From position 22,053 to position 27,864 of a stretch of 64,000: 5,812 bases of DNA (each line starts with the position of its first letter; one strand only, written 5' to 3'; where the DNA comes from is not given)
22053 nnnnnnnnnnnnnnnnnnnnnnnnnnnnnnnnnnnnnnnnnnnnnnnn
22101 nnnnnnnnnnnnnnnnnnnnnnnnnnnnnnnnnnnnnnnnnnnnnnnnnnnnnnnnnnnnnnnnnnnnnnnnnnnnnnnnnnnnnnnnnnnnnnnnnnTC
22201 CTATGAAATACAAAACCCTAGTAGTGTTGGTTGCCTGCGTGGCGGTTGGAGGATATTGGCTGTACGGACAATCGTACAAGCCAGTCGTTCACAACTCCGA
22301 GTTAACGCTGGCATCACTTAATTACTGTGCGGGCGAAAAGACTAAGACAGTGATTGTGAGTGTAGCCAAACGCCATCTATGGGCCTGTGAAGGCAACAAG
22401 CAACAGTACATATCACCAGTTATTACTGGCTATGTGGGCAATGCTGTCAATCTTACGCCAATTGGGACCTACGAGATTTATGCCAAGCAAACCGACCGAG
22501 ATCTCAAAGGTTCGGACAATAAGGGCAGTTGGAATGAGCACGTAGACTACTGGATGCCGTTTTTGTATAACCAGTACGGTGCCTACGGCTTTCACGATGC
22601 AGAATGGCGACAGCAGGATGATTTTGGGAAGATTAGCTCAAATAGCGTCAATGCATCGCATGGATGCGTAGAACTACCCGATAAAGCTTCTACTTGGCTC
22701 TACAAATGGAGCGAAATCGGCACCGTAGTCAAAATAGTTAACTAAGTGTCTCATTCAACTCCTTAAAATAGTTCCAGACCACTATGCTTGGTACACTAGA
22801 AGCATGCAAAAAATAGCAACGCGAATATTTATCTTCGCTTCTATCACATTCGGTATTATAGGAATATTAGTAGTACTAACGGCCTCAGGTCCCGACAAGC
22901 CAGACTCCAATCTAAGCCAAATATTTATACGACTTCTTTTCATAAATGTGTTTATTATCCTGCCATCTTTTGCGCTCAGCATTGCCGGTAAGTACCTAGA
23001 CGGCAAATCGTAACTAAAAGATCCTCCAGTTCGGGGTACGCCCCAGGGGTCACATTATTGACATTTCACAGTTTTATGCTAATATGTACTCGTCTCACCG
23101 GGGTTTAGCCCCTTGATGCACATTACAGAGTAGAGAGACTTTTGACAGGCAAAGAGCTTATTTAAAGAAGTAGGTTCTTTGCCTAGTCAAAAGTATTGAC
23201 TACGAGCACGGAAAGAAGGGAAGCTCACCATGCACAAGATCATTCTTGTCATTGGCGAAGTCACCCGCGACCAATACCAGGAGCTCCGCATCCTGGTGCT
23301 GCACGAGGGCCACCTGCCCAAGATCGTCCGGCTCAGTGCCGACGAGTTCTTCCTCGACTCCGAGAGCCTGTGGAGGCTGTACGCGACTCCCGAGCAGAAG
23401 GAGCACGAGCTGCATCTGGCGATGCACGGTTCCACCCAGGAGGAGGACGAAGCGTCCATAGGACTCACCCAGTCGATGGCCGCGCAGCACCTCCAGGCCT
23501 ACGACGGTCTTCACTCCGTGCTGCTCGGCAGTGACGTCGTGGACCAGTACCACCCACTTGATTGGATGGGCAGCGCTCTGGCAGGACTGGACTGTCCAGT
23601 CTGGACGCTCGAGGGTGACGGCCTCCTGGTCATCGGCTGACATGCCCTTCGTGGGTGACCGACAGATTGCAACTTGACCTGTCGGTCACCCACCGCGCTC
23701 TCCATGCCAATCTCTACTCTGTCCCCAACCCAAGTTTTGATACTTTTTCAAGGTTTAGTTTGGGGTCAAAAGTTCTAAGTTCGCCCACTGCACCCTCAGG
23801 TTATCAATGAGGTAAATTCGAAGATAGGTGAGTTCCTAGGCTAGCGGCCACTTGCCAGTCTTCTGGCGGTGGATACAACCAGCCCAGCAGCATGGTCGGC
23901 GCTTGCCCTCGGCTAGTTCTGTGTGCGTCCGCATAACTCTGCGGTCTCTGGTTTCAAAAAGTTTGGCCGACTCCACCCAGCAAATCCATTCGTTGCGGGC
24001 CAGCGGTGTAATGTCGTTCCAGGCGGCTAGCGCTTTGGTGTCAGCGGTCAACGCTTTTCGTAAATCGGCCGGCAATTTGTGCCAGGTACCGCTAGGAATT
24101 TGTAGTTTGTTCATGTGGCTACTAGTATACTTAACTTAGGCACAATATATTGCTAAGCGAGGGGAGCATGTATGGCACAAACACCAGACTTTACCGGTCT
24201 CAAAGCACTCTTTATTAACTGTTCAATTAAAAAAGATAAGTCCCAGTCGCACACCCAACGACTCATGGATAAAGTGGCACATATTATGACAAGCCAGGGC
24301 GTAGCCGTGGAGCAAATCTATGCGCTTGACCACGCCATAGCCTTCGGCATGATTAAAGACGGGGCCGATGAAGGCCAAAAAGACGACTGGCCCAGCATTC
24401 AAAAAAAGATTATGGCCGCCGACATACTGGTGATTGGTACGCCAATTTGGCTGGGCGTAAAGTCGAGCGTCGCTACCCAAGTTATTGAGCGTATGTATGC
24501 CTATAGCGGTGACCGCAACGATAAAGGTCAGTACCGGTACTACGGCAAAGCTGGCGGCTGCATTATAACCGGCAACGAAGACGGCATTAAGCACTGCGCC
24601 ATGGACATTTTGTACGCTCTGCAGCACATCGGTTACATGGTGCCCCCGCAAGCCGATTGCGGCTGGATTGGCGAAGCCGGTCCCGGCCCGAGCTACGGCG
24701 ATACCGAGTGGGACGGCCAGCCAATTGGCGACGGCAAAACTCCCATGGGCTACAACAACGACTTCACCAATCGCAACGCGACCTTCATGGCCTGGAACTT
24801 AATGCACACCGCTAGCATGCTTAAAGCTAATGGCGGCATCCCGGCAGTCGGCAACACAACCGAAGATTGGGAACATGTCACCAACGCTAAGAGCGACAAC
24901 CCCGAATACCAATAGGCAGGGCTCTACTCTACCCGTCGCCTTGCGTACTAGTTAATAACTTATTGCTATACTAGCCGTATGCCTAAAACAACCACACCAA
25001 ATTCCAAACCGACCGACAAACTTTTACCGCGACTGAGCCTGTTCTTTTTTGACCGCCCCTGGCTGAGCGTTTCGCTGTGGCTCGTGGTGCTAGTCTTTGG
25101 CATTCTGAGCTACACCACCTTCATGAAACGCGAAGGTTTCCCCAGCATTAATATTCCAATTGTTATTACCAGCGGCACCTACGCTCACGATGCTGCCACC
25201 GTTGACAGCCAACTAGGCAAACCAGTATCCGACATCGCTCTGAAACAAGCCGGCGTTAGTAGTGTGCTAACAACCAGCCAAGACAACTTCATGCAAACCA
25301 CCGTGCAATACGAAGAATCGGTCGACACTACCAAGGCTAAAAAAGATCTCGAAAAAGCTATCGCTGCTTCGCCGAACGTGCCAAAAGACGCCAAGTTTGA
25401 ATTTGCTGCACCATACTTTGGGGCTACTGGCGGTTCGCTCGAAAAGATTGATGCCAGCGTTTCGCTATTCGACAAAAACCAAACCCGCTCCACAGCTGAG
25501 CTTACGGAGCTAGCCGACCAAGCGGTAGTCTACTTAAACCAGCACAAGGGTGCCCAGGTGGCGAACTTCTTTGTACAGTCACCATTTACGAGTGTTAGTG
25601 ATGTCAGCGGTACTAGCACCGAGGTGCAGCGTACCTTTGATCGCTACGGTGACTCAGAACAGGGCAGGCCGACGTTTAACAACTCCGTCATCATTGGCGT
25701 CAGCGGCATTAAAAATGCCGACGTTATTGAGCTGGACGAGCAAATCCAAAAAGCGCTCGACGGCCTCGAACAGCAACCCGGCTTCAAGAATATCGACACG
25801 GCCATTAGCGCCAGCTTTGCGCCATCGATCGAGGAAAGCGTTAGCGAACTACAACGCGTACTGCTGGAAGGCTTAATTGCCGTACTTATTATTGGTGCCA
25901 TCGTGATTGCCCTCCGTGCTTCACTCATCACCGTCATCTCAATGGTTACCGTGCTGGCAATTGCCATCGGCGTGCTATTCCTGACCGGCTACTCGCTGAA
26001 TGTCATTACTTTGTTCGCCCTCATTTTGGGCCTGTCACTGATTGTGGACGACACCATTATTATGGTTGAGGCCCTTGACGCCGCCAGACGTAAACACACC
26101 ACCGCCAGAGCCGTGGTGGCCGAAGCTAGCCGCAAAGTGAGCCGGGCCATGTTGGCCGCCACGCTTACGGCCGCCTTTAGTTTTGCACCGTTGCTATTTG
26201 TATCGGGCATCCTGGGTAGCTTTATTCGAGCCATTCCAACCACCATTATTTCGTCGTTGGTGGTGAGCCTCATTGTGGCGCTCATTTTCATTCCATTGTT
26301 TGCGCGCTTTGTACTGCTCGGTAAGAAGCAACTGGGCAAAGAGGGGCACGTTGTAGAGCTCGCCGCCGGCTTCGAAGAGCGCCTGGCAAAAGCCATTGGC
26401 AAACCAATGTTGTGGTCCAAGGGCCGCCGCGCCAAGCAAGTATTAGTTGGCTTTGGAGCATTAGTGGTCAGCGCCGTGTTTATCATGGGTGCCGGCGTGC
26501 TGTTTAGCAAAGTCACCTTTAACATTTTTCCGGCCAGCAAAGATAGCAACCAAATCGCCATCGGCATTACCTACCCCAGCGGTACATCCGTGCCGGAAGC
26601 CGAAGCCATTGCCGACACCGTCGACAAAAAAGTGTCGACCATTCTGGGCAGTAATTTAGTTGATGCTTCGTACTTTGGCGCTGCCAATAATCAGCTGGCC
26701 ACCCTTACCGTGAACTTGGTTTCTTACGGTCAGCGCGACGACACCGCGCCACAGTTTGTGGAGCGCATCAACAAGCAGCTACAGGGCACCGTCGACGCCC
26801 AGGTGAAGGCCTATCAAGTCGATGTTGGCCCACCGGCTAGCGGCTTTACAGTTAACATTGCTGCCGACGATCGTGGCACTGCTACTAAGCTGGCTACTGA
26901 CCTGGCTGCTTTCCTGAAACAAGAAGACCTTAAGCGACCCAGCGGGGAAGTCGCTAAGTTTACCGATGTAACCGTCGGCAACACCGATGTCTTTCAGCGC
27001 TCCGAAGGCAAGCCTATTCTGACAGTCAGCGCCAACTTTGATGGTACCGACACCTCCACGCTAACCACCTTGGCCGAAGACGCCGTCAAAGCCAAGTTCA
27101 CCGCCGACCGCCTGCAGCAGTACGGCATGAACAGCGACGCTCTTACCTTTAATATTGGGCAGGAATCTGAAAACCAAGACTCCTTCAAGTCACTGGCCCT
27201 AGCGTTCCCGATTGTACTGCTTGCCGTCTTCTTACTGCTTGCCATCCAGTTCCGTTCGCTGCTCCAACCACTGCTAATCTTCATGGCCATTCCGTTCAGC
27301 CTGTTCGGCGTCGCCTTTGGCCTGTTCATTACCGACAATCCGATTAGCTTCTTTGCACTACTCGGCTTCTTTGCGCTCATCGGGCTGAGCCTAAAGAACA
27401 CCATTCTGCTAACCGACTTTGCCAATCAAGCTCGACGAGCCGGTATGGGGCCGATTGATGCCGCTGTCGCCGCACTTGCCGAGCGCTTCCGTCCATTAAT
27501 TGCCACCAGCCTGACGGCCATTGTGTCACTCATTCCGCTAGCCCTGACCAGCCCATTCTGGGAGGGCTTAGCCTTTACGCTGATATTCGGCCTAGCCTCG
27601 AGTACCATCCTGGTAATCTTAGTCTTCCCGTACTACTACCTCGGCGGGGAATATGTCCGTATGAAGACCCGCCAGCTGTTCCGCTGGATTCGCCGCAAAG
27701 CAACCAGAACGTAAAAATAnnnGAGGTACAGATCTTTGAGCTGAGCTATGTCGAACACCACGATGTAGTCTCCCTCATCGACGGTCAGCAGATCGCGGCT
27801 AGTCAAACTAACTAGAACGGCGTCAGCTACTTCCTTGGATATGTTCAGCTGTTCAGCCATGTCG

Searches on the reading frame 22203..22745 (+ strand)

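Call 17: search_protein_families(library=ncbifam, proteins=[window:22203-22745:+], max_evalue=0.001)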
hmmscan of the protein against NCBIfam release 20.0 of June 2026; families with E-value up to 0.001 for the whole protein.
window:22203-22745:+ (180 aa): 2 families
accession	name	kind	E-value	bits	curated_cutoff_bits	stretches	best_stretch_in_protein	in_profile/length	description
NF004785.0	PRK06132.1-2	subfamily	4e-06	26.3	169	0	151-178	144-171/353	hypothetical protein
NF004786.0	PRK06132.1-3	equivalog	9.6e-05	21.3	329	0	149-178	109-138/418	hypothetical protein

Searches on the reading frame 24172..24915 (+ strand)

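Call 17: search_protein_families(library=ncbifam, proteins=[window:24172-24915:+], max_evalue=0.001)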
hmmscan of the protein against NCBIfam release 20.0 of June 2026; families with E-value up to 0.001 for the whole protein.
window:24172-24915:+ (247 aa): 0 families

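Call 82: search_protein_families(library=pfam, proteins=[window:24172-24915:+], max_evalue=0.00001)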
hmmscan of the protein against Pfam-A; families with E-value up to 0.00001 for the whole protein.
window:24172-24915:+ (247 aa): 2 families
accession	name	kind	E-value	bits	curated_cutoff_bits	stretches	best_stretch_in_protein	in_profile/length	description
PF03358.20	FMN_red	-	2.5e-13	50.3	24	1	11-160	2-142/152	NADPH-dependent FMN reductase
PF02525.22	Flavodoxin_2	-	4.4e-07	30.2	27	1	11-136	2-136/198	Flavodoxin-like fold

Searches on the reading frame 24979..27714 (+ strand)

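Call 17: search_protein_families(library=ncbifam, proteins=[window:24979-27714:+], max_evalue=0.001)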
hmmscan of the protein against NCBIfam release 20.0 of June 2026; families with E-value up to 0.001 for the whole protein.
window:24979-27714:+ (911 aa): 15 families
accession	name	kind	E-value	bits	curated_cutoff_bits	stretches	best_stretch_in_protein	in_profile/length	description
NF033617.1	RND_permease_2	subfamily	2.3e-77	260.9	1250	3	234-620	276-653/1009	multidrug efflux RND transporter permease subunit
NF000282.2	RND_permease_1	subfamily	1.1e-66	225.5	1250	2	234-650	283-705/1029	multidrug efflux RND transporter permease subunit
TIGR00915.1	2A0602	subfamily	1.9e-57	194.9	940.35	2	235-626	285-683/1050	efflux RND transporter permease subunit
NF007905.0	PRK10614.1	equivalog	2.7e-43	147.8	1774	2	234-608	278-641/1025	multidrug efflux RND transporter permease subunit MdtC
NF007133.0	PRK09579.1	equivalog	1.3e-42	145.5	1763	2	235-501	278-539/1017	multidrug efflux RND transporter permease subunit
TIGR00914.1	2A0601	subfamily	1.6e-42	145.4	701.45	2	654-887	805-1032/1051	CusA/CzcA family heavy metal efflux RND transporter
NF007131.0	PRK09577.1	equivalog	1.1e-39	136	1768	2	244-637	290-687/1045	multidrug efflux RND transporter permease subunit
NF000037.1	RND_perm_OqxB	exception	2.3e-39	135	2200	2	235-562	288-613/1050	multidrug efflux RND transporter permease subunit OqxB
NF007842.1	PRK10555.1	equivalog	1.3e-38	132.5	1854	2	239-613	289-666/1036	multidrug efflux RND transporter permease AcrD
NF007798.0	PRK10503.1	equivalog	6.3e-33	113.4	1584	2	700-898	829-1030/1040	MdtB/MuxB family multidrug efflux RND transporter permease subunit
NF011706.2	PRK15127.1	equivalog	7.2e-26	90.4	2150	2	280-549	329-595/1049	multidrug efflux RND transporter permease subunit AcrB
TIGR00921.1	2A067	subfamily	1.8e-11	42.8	351.9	2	239-434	531-727/733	hydrophobe/amphiphile efflux-3 (HAE3) family transporter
TIGR00916.1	2A0604s01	subfamily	2.8e-09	36.9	148.6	1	736-879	87-230/231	SecD/SecF family protein translocase subunit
TIGR00966.2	transloc_SecF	equivalog_domain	7e-08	32.3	160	1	692-878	90-267/279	protein translocase subunit SecF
TIGR00833.1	actII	subfamily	0.00024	19.5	874.7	1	277-473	161-357/910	MMPL family RND transporter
